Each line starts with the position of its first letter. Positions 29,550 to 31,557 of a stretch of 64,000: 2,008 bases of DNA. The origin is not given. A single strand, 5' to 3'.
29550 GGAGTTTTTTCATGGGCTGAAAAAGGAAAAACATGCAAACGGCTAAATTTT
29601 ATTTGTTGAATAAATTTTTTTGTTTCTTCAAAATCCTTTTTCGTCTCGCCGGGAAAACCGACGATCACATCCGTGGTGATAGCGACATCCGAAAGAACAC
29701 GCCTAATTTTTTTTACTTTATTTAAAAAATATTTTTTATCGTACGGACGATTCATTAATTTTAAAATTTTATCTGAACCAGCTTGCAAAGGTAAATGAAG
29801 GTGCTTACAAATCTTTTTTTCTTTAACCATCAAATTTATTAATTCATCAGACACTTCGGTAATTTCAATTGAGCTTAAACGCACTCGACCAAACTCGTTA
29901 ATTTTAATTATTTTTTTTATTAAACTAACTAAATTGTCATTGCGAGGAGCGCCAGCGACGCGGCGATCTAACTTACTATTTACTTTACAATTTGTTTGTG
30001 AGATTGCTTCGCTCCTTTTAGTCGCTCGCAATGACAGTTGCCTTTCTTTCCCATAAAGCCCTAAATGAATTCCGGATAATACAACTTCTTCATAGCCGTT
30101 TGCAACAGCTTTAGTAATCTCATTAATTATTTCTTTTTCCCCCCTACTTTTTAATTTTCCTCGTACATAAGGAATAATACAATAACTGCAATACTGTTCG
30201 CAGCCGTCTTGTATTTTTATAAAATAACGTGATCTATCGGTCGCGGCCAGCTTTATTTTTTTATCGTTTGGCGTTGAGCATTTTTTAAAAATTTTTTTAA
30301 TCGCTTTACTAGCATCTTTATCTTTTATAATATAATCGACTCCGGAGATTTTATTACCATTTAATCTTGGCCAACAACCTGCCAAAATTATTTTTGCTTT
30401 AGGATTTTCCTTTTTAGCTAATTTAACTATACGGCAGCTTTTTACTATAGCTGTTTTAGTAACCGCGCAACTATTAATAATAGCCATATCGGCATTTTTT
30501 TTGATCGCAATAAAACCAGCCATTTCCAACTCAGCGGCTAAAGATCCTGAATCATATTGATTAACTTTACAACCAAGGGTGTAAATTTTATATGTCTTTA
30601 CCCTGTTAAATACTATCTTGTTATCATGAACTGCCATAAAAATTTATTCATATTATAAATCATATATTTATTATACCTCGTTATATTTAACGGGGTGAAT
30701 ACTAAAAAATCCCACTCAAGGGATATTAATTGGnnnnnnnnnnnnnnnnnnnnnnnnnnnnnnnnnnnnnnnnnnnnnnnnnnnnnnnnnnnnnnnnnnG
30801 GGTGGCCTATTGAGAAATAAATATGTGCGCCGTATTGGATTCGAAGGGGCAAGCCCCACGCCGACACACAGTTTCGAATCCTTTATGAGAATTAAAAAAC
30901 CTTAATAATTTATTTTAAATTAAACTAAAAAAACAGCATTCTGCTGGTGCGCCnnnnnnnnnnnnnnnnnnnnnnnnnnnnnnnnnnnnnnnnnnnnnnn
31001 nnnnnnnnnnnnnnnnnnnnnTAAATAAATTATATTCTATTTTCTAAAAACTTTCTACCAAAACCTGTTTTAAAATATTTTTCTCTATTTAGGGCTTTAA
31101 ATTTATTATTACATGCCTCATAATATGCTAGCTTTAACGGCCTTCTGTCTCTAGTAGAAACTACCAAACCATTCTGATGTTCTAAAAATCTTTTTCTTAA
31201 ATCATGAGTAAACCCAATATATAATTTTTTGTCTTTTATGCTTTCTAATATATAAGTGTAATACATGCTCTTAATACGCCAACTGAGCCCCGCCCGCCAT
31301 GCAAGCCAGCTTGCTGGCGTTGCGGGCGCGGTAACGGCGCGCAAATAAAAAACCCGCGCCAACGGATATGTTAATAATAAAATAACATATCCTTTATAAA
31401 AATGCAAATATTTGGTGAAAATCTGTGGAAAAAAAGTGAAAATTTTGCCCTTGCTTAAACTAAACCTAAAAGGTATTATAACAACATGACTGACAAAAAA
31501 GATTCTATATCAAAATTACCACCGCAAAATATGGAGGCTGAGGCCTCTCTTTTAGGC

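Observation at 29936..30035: Palindromic repeat element inserted in frame within the radical SAM methylthiotransferase MtaB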

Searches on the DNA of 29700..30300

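Call 11: search_rna_families(source=window, start=29700, end=30300, threshold=evalue, max_evalue=10)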
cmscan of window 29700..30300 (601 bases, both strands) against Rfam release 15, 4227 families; matches with E-value up to 10: 7.
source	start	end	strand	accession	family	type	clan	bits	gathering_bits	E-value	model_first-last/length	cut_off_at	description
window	29711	29752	-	RF02679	Pistol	Gene; ribozyme;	-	22.8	34.5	0.062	1-68/68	no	Pistol ribozyme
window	30110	30132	+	RF03272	mir-2187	Gene; miRNA;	-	16.9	67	5.1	19-41/62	no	mir-2187 microRNA precursor family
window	29859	29941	-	RF02554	ppoRNA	Gene; rRNA;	-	16.6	99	4.2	1-98/98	no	mt-5S-like P. polycephalum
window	30094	30145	-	RF01425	snoR121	Gene; snRNA; snoRNA; CD-box;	-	15.9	50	4.1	1-88/88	no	small nucleolar RNA snoR121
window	29787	29841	-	RF02419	Spd-sr37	Gene; sRNA;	-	15.7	45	6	1-67/67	no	Streptococcus sRNA Spd-sr37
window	29879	29945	-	RF01160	sn2841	Gene; snRNA; snoRNA; CD-box;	-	14.2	45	7.9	1-72/72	no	Small nucleolar RNA sn2841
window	29700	29890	-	RF02546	LSU_trypano_mito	Gene; rRNA;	CL00112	11.3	60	6.4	1-240/561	3'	Trypanosomatid mitochondrial large subunit ribosomal RNA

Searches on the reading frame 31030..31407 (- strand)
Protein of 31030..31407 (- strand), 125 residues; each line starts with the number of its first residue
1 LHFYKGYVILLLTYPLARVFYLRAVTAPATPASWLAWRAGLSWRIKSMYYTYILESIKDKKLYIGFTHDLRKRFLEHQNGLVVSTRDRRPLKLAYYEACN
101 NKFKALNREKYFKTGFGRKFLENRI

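Call 12: search_protein_families(library=pfam, proteins=[window:31030-31407:-], max_evalue=0.01)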
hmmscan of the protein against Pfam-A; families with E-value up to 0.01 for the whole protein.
window:31030-31407:- (125 aa): 1 family
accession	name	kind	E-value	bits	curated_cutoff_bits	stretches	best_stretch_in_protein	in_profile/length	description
PF01541.30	GIY-YIG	-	5.7e-15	55.8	22.6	1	48-117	1-73/78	GIY-YIG catalytic domain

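Call 13: search_protein_families(library=ncbifam, proteins=[window:31030-31407:-], max_evalue=0.01)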
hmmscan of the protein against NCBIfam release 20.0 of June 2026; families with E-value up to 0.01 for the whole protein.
window:31030-31407:- (125 aa): 1 family
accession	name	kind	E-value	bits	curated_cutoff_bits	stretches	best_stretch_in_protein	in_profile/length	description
TIGR01453.1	grpIintron_endo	subfamily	0.00077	19.5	56.05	1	52-86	5-39/215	group I intron endonuclease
